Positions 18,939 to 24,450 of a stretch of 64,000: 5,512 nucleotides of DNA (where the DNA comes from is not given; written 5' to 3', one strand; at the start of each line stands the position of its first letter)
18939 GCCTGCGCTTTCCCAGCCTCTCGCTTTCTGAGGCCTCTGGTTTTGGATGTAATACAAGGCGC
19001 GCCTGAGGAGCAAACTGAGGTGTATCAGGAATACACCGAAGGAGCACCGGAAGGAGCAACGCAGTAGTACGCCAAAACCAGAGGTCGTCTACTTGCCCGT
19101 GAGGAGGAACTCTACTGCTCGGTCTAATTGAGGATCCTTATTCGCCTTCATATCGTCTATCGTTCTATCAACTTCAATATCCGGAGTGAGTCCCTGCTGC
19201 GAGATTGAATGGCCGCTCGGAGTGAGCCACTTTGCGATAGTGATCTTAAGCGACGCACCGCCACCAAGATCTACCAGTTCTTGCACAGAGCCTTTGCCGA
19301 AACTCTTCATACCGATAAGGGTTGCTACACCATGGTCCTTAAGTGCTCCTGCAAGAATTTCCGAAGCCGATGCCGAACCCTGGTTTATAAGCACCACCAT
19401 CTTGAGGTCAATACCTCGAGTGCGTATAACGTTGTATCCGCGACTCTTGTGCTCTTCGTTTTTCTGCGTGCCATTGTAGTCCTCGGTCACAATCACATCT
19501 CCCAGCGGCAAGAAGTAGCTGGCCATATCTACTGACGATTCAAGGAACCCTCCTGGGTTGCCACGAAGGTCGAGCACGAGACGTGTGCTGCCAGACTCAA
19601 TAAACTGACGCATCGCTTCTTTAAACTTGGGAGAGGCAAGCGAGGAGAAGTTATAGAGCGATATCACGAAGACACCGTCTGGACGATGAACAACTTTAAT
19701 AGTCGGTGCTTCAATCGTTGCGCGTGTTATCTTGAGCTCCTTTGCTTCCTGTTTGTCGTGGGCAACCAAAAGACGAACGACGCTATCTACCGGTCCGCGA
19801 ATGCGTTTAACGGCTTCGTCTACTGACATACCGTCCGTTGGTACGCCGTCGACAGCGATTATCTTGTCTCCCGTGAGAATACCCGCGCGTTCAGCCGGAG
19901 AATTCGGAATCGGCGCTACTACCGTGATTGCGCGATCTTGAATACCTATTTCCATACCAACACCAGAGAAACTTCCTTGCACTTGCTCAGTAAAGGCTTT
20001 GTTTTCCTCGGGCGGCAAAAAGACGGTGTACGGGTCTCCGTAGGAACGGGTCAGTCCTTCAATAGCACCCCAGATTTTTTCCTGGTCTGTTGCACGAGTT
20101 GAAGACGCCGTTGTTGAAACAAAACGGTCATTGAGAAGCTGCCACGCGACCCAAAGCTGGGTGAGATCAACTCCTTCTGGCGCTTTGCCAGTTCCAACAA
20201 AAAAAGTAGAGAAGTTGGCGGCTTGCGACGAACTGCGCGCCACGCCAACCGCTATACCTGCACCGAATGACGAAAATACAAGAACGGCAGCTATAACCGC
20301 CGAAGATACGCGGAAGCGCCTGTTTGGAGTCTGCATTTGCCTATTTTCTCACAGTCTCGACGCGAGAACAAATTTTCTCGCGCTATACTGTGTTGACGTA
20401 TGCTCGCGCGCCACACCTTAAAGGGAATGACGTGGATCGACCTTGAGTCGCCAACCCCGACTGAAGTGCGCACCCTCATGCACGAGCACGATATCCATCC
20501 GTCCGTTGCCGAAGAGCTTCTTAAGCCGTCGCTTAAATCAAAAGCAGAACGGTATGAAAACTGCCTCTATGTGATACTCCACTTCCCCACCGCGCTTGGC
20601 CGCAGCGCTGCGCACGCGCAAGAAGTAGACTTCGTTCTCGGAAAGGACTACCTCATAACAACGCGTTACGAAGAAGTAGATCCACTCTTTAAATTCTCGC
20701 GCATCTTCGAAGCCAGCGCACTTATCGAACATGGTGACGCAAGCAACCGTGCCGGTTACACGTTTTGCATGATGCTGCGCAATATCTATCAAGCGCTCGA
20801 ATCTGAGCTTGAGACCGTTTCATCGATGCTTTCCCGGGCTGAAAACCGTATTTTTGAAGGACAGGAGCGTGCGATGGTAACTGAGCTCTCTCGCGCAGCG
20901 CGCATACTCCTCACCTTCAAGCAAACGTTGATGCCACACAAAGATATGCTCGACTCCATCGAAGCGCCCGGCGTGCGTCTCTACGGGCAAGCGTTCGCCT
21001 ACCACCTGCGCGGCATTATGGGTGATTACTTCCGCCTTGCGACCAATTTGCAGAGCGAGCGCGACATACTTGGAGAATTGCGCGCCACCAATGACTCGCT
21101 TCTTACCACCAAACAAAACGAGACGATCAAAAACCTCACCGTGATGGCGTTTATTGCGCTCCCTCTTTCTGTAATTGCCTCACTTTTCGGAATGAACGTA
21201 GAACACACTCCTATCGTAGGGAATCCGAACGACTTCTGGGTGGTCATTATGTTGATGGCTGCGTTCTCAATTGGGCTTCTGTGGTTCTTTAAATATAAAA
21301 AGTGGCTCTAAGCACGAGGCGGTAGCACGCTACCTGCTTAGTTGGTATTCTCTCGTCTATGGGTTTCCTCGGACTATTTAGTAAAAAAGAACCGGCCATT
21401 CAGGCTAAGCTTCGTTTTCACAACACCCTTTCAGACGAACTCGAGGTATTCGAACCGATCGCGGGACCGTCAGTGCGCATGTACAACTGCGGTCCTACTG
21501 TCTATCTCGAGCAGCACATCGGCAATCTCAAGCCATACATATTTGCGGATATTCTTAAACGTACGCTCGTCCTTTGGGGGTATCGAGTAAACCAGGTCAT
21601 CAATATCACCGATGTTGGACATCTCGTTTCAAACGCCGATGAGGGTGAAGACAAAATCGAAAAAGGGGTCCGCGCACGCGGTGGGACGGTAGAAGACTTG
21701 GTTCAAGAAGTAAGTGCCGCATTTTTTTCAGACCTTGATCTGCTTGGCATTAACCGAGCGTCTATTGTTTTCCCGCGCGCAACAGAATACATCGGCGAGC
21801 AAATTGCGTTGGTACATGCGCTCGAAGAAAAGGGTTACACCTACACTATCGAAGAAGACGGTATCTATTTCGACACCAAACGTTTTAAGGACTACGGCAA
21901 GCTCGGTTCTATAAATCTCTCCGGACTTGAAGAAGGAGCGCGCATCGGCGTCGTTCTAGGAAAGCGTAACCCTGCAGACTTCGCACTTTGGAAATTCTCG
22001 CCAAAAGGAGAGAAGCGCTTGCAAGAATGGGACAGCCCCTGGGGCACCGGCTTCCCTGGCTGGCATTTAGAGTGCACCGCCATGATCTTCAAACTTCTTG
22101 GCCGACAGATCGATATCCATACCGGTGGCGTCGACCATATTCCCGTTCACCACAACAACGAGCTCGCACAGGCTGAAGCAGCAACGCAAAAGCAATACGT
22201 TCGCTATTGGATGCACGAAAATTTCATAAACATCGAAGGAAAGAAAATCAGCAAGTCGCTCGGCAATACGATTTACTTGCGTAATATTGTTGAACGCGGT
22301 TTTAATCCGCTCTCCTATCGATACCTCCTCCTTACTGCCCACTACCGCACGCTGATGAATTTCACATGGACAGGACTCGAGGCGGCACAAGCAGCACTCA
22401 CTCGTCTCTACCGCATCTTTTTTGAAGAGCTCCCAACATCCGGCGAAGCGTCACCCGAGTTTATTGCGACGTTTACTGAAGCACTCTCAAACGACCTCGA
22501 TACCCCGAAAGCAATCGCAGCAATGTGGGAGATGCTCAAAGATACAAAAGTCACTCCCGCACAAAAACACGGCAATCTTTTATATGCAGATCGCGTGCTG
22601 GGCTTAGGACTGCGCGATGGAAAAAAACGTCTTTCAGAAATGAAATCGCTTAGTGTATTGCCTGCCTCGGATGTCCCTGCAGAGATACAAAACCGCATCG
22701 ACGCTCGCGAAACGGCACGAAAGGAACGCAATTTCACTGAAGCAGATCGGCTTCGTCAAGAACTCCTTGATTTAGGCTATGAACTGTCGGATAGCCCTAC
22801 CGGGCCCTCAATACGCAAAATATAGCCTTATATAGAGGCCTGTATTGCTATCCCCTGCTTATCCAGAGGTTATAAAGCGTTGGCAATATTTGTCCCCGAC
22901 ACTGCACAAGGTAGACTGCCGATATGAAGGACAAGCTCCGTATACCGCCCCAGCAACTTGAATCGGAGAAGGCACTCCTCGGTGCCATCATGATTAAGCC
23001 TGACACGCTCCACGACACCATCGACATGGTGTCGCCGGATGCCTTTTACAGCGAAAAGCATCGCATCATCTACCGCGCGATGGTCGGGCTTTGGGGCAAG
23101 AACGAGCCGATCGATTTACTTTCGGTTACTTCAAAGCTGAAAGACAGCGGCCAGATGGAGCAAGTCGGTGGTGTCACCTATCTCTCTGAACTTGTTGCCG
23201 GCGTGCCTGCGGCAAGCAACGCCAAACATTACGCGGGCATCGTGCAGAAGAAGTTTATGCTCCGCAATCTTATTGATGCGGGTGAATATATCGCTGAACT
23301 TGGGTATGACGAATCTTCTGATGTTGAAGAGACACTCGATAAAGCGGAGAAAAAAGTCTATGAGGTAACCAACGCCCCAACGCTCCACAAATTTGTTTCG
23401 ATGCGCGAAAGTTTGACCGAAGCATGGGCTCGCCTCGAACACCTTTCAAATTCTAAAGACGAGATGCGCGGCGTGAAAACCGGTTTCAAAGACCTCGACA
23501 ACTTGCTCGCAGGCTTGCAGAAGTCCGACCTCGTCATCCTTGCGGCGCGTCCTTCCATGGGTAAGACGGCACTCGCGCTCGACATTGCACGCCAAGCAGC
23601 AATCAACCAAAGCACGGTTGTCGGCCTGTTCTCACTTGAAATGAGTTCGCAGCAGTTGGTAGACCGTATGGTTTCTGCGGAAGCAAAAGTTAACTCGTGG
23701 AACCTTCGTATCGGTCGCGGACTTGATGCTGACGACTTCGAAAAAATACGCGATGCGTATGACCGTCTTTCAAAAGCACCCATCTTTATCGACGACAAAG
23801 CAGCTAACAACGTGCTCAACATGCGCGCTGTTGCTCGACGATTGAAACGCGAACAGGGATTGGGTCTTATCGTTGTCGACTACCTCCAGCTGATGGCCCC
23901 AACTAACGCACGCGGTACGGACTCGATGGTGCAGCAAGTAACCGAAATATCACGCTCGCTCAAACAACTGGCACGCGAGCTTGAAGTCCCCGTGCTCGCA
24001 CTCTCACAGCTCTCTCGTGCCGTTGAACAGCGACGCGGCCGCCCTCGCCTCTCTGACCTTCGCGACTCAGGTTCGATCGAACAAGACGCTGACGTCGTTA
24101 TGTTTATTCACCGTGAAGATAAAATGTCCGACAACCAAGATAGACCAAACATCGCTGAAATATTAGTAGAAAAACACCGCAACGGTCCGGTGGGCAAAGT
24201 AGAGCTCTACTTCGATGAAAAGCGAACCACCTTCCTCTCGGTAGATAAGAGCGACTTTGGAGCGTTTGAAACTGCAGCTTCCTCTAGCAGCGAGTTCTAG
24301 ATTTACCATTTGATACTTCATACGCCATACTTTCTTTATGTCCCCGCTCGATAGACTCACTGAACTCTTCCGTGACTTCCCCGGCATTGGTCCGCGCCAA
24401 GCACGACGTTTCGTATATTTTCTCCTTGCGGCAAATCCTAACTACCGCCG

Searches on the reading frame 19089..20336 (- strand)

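Call 29: search_protein_families(library=pfam, proteins=[window:19089-20336:-], max_evalue=0.001)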
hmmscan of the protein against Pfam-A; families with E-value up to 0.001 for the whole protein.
window:19089-20336:- (415 aa): 4 families
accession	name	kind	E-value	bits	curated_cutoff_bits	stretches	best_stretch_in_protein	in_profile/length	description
PF03572.23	Peptidase_S41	-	1.4e-49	168.3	24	1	224-389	4-165/165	Peptidase family S41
PF17820.7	PDZ_6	-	6.1e-15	55.1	27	1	139-192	2-53/54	PDZ domain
PF00595.29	PDZ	-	6.5e-12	46.1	23.2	1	125-191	11-80/81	PDZ domain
PF13180.12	PDZ_2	-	8.2e-06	26.5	27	1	132-196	9-72/80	PDZ domain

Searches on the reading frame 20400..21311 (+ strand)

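Call 29: search_protein_families(library=pfam, proteins=[window:20400-21311:+], max_evalue=0.001)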
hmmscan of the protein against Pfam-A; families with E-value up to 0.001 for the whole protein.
window:20400-21311:+ (303 aa): 1 family
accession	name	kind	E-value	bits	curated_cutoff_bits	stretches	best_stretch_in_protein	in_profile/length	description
PF01544.23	CorA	-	1.8e-50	172.3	27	1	8-298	2-291/292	CorA-like Mg2+ transporter protein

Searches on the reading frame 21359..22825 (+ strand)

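Call 29: search_protein_families(library=pfam, proteins=[window:21359-22825:+], max_evalue=0.001)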
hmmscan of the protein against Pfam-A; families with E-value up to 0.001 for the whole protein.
window:21359-22825:+ (488 aa): 4 families
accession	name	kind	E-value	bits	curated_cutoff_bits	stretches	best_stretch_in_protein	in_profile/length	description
PF01406.26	tRNA-synt_1e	-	9.3e-92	308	27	1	31-344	2-300/301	tRNA synthetases class I (C) catalytic domain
PF09334.17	tRNA-synt_1g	-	2.5e-10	40.1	20.1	1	264-338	295-369/391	tRNA synthetases class I (M)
PF23493.1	CysS_C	-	1e-05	26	23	1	438-474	3-39/51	Cysteinyl-tRNA ligase anticodon binding domain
PF09190.17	DALR_2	-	0.00039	21.4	22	1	372-396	2-26/57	DALR domain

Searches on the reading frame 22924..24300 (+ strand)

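Call 29: search_protein_families(library=pfam, proteins=[window:22924-24300:+], max_evalue=0.001)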
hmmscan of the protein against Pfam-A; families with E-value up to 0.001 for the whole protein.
window:22924-24300:+ (458 aa): 3 families
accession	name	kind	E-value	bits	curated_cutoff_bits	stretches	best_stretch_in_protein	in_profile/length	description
PF03796.21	DnaB_C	-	1.6e-100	336.1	27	1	183-437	1-253/255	DnaB-like helicase C terminal domain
PF00772.26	DnaB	-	2.3e-32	111.5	23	1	8-108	2-102/103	DnaB-like helicase N terminal domain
PF13481.12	AAA_25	-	5.9e-12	46.1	27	1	180-363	11-190/195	AAA domain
